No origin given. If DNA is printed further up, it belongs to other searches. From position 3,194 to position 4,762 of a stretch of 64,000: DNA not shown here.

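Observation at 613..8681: Candidate gamma-glutamylation-dependent catabolic module: TRAP dctQMP, YciI, alpha-only Rieske oxygenase, GS-like ligase and MFS exporter on one strand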

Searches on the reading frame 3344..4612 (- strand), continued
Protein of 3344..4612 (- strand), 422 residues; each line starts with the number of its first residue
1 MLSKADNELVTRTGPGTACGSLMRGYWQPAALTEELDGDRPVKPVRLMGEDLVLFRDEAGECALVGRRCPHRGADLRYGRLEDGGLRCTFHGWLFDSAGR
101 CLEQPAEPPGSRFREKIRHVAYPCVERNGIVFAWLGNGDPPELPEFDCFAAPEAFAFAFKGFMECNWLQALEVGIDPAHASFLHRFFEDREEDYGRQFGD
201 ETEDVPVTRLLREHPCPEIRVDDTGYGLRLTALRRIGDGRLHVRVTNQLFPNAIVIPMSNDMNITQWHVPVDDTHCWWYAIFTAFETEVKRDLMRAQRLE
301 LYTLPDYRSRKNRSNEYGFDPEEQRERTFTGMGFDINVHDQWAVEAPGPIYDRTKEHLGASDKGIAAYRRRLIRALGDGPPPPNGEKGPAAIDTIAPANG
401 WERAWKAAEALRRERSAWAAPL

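Call 36: search_protein_families(library=pfam, proteins=[L033:6199-6960:+, L041:15505-16422:-, L063:9104-9943:-, L028:6896-7843:-, L074:7233-8141:+, L074:5570-7117:-, L070:71-1273:-, L041:1138-1938:+, L085:5557-6387:-, L041:3607-5304:-], max_evalue=0.001)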
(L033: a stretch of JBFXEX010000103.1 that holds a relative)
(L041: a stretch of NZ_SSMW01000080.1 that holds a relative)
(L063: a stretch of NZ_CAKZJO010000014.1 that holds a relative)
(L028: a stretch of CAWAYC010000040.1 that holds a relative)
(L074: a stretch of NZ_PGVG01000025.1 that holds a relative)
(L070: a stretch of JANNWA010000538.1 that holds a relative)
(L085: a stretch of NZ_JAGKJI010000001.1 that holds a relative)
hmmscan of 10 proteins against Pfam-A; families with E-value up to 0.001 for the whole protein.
L033:6199-6960:+ (253 aa): 5 families
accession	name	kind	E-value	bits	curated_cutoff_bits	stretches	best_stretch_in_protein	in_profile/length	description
PF00005.33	ABC_tran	-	7.3e-28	98.3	25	1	23-177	3-137/137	ABC transporter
PF12399.14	BCA_ABC_TP_C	-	2.1e-12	46.8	25.5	1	224-249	1-26/27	Branched-chain amino acid ATP-binding cassette transporter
PF13304.12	AAA_21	-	1.6e-06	28.9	27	0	33-51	1-19/304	AAA domain, putative AbiEii toxin, Type IV TA system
PF13514.12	AAA_27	-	0.00048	20.2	22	0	14-48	10-43/206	AAA domain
PF02463.25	SMC_N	-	0.00069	19.5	40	0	31-48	24-41/220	RecF/RecN/SMC N terminal domain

L041:15505-16422:- (305 aa): 1 family
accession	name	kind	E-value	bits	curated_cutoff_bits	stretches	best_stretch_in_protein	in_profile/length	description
PF02653.21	BPD_transp_2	-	7.1e-34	117.6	26.8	1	9-292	3-269/269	Branched-chain amino acid transport system / permease component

L063:9104-9943:- (279 aa): 4 families
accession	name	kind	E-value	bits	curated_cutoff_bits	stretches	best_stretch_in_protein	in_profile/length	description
PF01614.24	IclR_C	-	1.5e-34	119.5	24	1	103-274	2-172/174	Bacterial transcriptional regulator IclR C-terminal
PF09339.16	HTH_IclR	-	5.5e-18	64.9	22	1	37-87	1-51/52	IclR helix-turn-helix domain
PF12840.13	HTH_20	-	5.8e-05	23.4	27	1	42-77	7-41/51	Helix-turn-helix domain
PF25213.1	HVO_A0261_N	-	8.5e-05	22.8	35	1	51-96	21-66/86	HVO_A0261 N-terminal domain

L028:6896-7843:- (315 aa): 1 family
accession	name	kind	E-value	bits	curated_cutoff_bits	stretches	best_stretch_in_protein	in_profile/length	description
PF02653.21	BPD_transp_2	-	7.7e-40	137.2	26.8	1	34-298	2-269/269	Branched-chain amino acid transport system / permease component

L074:7233-8141:+ (302 aa): 6 families
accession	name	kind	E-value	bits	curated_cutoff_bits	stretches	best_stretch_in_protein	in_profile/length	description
PF01202.28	SKI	-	4.4e-41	141.1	22.1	1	127-284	1-158/159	Shikimate kinase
PF01381.28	HTH_3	-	2.9e-11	43.6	23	1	20-73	2-55/55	Helix-turn-helix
PF13560.12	HTH_31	-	4.1e-09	37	27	1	14-71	1-59/64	Helix-turn-helix domain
PF13238.12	AAA_18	-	1.1e-07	32.8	29.4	1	121-234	1-113/128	AAA domain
PF13671.12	AAA_33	-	6e-06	27.1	27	1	121-236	2-122/143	AAA domain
PF13443.12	HTH_26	-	2e-05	25.2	22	1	20-74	3-58/63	Cro/C1-type HTH DNA-binding domain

L074:5570-7117:- (515 aa): 2 families
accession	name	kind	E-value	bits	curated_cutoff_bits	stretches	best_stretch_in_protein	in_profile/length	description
PF00501.34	AMP-binding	-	9.9e-84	281.8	29.9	1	22-377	7-384/384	AMP-binding enzyme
PF13193.12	AMP-binding_C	-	1.4e-21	77.6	24.5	1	427-504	1-76/76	AMP-binding enzyme C-terminal domain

L070:71-1273:- (400 aa): 4 families
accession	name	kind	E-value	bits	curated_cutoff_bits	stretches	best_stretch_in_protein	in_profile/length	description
PF13458.12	Peripla_BP_6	-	9.3e-71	239.7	31.7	1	37-374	2-339/343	Periplasmic binding protein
PF13433.12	Peripla_BP_5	-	1.8e-22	80.4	27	1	37-362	1-324/363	Periplasmic binding protein domain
PF01094.35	ANF_receptor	-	2.1e-07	30.8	25.4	1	61-254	7-204/353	Receptor family ligand binding region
PF10518.14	TAT_signal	-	3.1e-05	24.1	22.7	1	7-26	1-20/21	TAT (twin-arginine translocation) pathway signal sequence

L041:1138-1938:+ (266 aa): 4 families
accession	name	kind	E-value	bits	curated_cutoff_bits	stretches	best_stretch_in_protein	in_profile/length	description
PF13561.12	adh_short_C2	-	2.4e-48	165.2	27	1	20-255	6-235/236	Enoyl-(Acyl carrier protein) reductase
PF00106.31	adh_short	-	4.5e-48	163.7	26.6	1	11-210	1-193/195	short chain dehydrogenase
PF08659.16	KR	-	2.2e-12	47.7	22.6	1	13-170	3-153/180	KR domain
PF23441.1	SDR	-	9.5e-05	22.3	27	1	12-256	9-256/258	SDR-like rossmann domain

L085:5557-6387:- (276 aa): 3 families
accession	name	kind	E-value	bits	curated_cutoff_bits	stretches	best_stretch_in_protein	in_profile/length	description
PF12697.13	Abhydrolase_6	-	4e-16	60.8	26.3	1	39-258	1-216/217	Alpha/beta hydrolase family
PF00561.26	Abhydrolase_1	-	1.3e-15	58.2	25.8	1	37-145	1-103/245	alpha/beta hydrolase fold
PF12146.15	Hydrolase_4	-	8.9e-10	38.7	27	1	38-156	6-124/239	Serine aminopeptidase, S33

L041:3607-5304:- (565 aa): 2 families
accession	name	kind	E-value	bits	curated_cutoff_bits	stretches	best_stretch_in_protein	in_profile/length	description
PF00378.25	ECH_1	-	4e-21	75.9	27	1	59-248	17-195/251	Enoyl-CoA hydratase/isomerase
PF16113.10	ECH_2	-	1.5e-11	44.9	27.2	1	58-234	11-179/335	Enoyl-CoA hydratase/isomerase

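Call 41: search_protein_families(library=pfam, proteins=[L050:12856-13179:+, L084:2736-3260:-, L032:1627-3078:-, L084:7169-7567:+, L042:12133-12804:-, L053:6484-7455:+, L014:4279-5715:-, L084:17710-18048:-, L074:18327-19121:-, L050:14459-15259:+], max_evalue=0.001)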
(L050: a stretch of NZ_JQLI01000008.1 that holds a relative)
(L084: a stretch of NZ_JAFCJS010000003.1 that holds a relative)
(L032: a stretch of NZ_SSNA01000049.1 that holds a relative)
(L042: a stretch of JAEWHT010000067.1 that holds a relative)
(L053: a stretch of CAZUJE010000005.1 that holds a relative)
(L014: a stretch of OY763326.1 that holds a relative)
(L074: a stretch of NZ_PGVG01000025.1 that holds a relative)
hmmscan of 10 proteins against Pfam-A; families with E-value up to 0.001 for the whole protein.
L050:12856-13179:+ (107 aa): 1 family
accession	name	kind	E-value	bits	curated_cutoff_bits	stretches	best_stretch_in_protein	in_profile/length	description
PF00111.32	Fer2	-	5e-10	39.6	21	1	9-92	3-77/77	2Fe-2S iron-sulfur cluster binding domain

L084:2736-3260:- (174 aa): 1 family
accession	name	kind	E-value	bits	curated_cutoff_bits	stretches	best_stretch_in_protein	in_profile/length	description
PF03745.19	DUF309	-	2.3e-14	53.3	27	1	55-115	1-59/59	Domain of unknown function (DUF309)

L032:1627-3078:- (483 aa): 1 family
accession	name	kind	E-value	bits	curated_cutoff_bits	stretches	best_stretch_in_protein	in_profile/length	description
PF05138.18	PaaA_PaaC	-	2.2e-05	24.2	28.5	1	107-267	10-166/263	Phenylacetic acid catabolic protein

L084:7169-7567:+ (132 aa): 1 family
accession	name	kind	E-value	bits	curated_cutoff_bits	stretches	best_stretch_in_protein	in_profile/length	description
PF01152.27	Bac_globin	-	5.3e-35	120.7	21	1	10-130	1-121/121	Bacterial-like globin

L042:12133-12804:- (223 aa): 2 families
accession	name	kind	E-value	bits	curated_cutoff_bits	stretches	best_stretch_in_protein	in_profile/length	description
PF00765.23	Autoind_synth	-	3.7e-20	72.7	24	1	16-186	5-182/183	Autoinducer synthase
PF13444.12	Acetyltransf_5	-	9e-07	30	22.4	1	27-123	1-100/102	Acetyltransferase (GNAT) domain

L053:6484-7455:+ (323 aa): 1 family
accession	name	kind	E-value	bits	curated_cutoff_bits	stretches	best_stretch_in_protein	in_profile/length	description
PF03401.19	TctC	-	4.5e-65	220.3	27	1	45-319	2-273/274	Tripartite tricarboxylate transporter family receptor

L014:4279-5715:- (478 aa): 1 family
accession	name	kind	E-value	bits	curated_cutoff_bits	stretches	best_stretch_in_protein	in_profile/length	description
PF00171.27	Aldedh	-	3.1e-140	468.2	23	1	20-473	5-461/461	Aldehyde dehydrogenase family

L084:17710-18048:- (112 aa): 0 families

L074:18327-19121:- (264 aa): 2 families
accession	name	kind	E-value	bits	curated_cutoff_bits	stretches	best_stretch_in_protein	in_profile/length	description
PF03472.21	Autoind_bind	-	3.4e-29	101.7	23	1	48-186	5-147/149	Autoinducer binding domain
PF00196.25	GerE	-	2.6e-15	56.2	23.5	1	202-256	3-57/57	Bacterial regulatory proteins, luxR family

L050:14459-15259:+ (266 aa): 4 families
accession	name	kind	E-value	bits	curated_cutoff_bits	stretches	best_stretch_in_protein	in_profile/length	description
PF07729.17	FCD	-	1.2e-15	58.4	24.3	1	101-236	2-124/125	FCD domain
PF00392.27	GntR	-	6e-15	55.1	27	1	31-87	4-61/64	Bacterial regulatory proteins, gntR family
PF13412.12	HTH_24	-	0.00014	21.8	21.9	1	56-81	23-48/48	Winged helix-turn-helix DNA-binding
PF08279.18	HTH_11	-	0.00056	20.2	25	0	56-88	21-54/55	HTH domain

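Call 46: search_dna_similar(query=window:3344-4612:-, collection=plasmids, mode=protein, max_rows=30, max_evalue=1e-60)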
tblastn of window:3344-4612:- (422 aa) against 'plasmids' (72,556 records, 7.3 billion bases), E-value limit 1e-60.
Records with a match: 20; places in all: 24; records where one place covers at least 80% of the query: 20.
Best place of each record, by identity: 60-80% 1; <60% 19.
By first word of the organism name: Burkholderia 4; Methylobacterium 2; Caballeronia 2; Paraburkholderia 2; Cupriavidus 2; Novosphingobium 2; Nitratireductor 1; Polaromonas 1; Palleronia 1; Pseudooceanicola 1; and 2 more.
By predicted mobility (MOB-suite, as given by PLSDB): non-mobilizable 15; conjugative 3; mobilizable 2.
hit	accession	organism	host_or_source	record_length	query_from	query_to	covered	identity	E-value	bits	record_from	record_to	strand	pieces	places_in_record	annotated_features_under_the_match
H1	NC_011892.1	Methylobacterium nodulans ORS 2060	-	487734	1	418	99%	60.5%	2e-156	496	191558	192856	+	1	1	aromatic ring-hydroxylating dioxygenase subunit alpha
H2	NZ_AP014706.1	Methylobacterium aquaticum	-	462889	1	422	100%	59.5%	2e-155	493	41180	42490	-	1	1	aromatic ring-hydroxylating dioxygenase subunit alpha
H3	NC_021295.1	Caballeronia insecticola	-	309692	1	421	100%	59.0%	3e-151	481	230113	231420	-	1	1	aromatic ring-hydroxylating dioxygenase subunit alpha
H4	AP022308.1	Burkholderia sp. SFA1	-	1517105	1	421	100%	59.0%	2e-150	479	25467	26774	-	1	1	ring-hydroxylating oxygenase subunit alpha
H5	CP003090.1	Burkholderia sp. YI23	-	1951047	1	421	100%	58.8%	1e-150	479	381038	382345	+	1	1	phthalate 4,5-dioxygenase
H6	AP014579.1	Burkholderia sp. RPE67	Riptortus pedestris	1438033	1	421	100%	58.8%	6e-150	477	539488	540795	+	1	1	phthalate 4,5-dioxygenase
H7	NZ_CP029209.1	Nitratireductor sp. OM-1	-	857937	1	422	100%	58.1%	3e-152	484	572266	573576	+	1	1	aromatic ring-hydroxylating dioxygenase subunit alpha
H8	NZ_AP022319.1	Burkholderia sp. THE68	Togo hemipterus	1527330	1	421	100%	58.3%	3e-149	475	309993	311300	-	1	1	none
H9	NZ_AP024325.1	Caballeronia sp. NK8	-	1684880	1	421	100%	58.3%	4e-149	475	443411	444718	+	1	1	none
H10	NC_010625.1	Paraburkholderia phymatum STM815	-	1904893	1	414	98%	59.0%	7e-149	474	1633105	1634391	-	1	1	record has no annotation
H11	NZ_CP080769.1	Cupriavidus pinatubonensis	genomic assembly,soil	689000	1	420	100%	58.1%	5e-152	483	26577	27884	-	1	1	aromatic ring-hydroxylating dioxygenase subunit alpha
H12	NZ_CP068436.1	Cupriavidus necator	heavy metal containmented soil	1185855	1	420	100%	58.0%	4e-152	483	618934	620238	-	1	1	none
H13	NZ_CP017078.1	Novosphingobium resinovorum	single cell,soil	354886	1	422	100%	57.4%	3e-151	481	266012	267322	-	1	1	aromatic ring-hydroxylating dioxygenase subunit alpha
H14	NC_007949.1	Polaromonas sp. JS666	-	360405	1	420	100%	56.6%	3e-151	481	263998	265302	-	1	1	aromatic ring-hydroxylating dioxygenase subunit alpha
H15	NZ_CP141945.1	Novosphingobium sp. RL4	Rheum palmatum L.,Single ...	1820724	2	414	98%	54.5%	2e-134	432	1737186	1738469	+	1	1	none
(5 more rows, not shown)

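Call 47: get_annotated_region(hit=H13, flank=12000)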
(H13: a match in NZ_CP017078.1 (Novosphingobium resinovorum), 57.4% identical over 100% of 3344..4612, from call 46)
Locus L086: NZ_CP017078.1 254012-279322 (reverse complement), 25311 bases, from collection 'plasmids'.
description: Novosphingobium resinovorum strain SA1 plasmid pSA3, complete sequence
organism: Novosphingobium resinovorum (NCBI taxid 158500)
taxonomy: Bacteria; Pseudomonadota; Alphaproteobacteria; Sphingomonadales; Sphingomonadaceae; Novosphingobium; Novosphingobium resinovorum
host: -; source: single cell,soil; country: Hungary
typing (MOB-suite, as given by PLSDB): mobilizable; replicon rep_cluster_543; relaxase MOBF,MOBQ,MOBQ
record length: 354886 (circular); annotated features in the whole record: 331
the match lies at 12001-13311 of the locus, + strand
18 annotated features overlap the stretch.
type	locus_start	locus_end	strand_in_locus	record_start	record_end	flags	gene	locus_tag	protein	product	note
CDS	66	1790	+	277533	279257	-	-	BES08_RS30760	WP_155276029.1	ISL3 family transposase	-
CDS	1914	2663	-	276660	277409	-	-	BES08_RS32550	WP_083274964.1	LuxR family transcriptional regulator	-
CDS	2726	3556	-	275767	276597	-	folP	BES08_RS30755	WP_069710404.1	dihydropteroate synthase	GO:0009396 - folic acid-containing compound biosynthetic process [Evidence IEA]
CDS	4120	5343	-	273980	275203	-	-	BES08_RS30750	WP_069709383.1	IS256 family transposase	-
CDS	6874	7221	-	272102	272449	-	tnpB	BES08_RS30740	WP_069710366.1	IS66 family insertion sequence element accessory protein TnpB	-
CDS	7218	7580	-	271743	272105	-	-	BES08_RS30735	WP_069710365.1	transposase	-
CDS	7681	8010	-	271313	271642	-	-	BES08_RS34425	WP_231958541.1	IclR family transcriptional regulator C-terminal domain-containing protein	-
CDS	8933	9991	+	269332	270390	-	-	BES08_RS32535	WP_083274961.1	maleylacetate reductase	-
CDS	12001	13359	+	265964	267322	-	-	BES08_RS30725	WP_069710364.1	aromatic ring-hydroxylating dioxygenase subunit alpha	-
CDS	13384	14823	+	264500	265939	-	-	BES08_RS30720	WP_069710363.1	glutamine synthetase family protein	GO:0006542 - glutamine biosynthetic process [Evidence IEA]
CDS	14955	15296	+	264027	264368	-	-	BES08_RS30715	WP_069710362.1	5-carboxymethyl-2-hydroxymuconate isomerase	-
CDS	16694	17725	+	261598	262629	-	-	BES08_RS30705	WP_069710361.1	IS110 family transposase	-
CDS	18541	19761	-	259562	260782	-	-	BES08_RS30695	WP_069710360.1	FAD-dependent oxidoreductase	-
CDS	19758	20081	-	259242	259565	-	-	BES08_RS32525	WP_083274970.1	2Fe-2S iron-sulfur cluster-binding protein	-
CDS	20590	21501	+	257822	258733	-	-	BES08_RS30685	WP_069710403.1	glutaminase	GO:0006541 - glutamine metabolic process [Evidence IEA]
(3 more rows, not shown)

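Call 56: get_annotated_region(hit=H14, flank=8000)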
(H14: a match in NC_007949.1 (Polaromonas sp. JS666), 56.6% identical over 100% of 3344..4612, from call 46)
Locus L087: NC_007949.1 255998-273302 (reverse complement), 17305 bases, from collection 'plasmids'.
description: Polaromonas sp. JS666 plasmid 1, complete sequence
organism: Polaromonas sp. JS666 (NCBI taxid 296591)
taxonomy: Bacteria; Pseudomonadota; Betaproteobacteria; Burkholderiales; Comamonadaceae; Polaromonas; Polaromonas sp. JS666
host: -; source: -; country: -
typing (MOB-suite, as given by PLSDB): conjugative; replicon rep_cluster_944; relaxase MOBH,MOBP; mating-pair formation MPF_T
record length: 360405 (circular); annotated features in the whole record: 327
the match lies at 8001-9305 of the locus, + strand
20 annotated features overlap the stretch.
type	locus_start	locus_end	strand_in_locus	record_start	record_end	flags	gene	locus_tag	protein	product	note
CDS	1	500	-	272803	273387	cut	-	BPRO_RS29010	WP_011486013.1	uracil-DNA glycosylase family protein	-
CDS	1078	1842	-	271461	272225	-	-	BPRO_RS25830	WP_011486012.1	DUF6602 domain-containing protein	-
CDS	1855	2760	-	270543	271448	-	-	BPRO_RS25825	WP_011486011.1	CBASS oligonucleotide cyclase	-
CDS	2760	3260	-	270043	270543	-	-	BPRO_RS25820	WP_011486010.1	hypothetical protein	-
CDS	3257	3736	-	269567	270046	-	-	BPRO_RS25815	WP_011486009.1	hypothetical protein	-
CDS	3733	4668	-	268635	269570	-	-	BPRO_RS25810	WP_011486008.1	AAA family ATPase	-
CDS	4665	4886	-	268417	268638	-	-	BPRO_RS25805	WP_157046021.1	hypothetical protein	-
CDS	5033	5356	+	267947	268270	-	-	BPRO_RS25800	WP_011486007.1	helix-turn-helix transcriptional regulator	-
CDS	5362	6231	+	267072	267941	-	-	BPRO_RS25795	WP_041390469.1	ImmA/IrrE family metallo-endopeptidase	-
CDS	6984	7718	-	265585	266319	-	-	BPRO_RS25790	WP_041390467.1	GntR family transcriptional regulator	-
CDS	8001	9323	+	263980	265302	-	-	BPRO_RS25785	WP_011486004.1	aromatic ring-hydroxylating dioxygenase subunit alpha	-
CDS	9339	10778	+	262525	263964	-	-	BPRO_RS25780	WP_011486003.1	glutamine synthetase family protein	GO:0006542 - glutamine biosynthetic process [Evidence IEA]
CDS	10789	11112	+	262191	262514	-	-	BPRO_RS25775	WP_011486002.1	2Fe-2S iron-sulfur cluster-binding protein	-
CDS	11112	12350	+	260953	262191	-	-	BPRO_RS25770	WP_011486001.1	FAD-dependent oxidoreductase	-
CDS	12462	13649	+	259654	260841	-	-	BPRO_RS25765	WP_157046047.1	ABC transporter substrate-binding protein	-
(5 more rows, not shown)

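Call 57: get_annotated_region(hit=H1, flank=8000)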
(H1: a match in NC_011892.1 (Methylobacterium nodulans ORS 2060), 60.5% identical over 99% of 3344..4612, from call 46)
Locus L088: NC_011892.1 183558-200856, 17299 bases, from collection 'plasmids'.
description: Methylobacterium nodulans ORS 2060 plasmid pMNOD01, complete sequence
organism: Methylobacterium nodulans ORS 2060 (NCBI taxid 460265)
taxonomy: Bacteria; Pseudomonadota; Alphaproteobacteria; Hyphomicrobiales; Methylobacteriaceae; Methylobacterium; Methylobacterium nodulans; Methylobacterium nodulans ORS 2060
host: -; source: -; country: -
typing (MOB-suite, as given by PLSDB): non-mobilizable
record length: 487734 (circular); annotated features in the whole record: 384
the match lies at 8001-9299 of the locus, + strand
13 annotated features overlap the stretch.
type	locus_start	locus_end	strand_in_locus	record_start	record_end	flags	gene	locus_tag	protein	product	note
CDS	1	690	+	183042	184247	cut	-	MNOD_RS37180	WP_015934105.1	IS91-like element ISMno24 family transposase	GO:0006313 - DNA transposition [Evidence IEA]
CDS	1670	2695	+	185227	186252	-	-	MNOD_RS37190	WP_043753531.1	IS110 family transposase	-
CDS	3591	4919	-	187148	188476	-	-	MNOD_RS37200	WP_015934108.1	MFS transporter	GO:0055085 - transmembrane transport [Evidence IEA]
CDS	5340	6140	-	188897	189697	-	-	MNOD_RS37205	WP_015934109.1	IclR family transcriptional regulator C-terminal domain-containing protein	-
CDS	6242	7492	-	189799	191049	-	-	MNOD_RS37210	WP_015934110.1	FAD-dependent oxidoreductase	-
CDS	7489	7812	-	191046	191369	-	-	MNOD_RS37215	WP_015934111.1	2Fe-2S iron-sulfur cluster-binding protein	-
CDS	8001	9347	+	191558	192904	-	-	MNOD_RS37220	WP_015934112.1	aromatic ring-hydroxylating dioxygenase subunit alpha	-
CDS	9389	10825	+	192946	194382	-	-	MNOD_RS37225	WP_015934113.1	glutamine synthetase family protein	GO:0006542 - glutamine biosynthetic process [Evidence IEA]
CDS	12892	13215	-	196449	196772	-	-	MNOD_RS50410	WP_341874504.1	transposase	-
CDS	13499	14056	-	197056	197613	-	-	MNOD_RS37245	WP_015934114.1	DUF4863 family protein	-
CDS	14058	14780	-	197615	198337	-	-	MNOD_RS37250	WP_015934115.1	nitroreductase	-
CDS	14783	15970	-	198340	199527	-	-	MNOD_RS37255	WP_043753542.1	ABC transporter substrate-binding protein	-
CDS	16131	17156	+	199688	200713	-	-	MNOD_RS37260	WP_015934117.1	LysR substrate-binding domain-containing protein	-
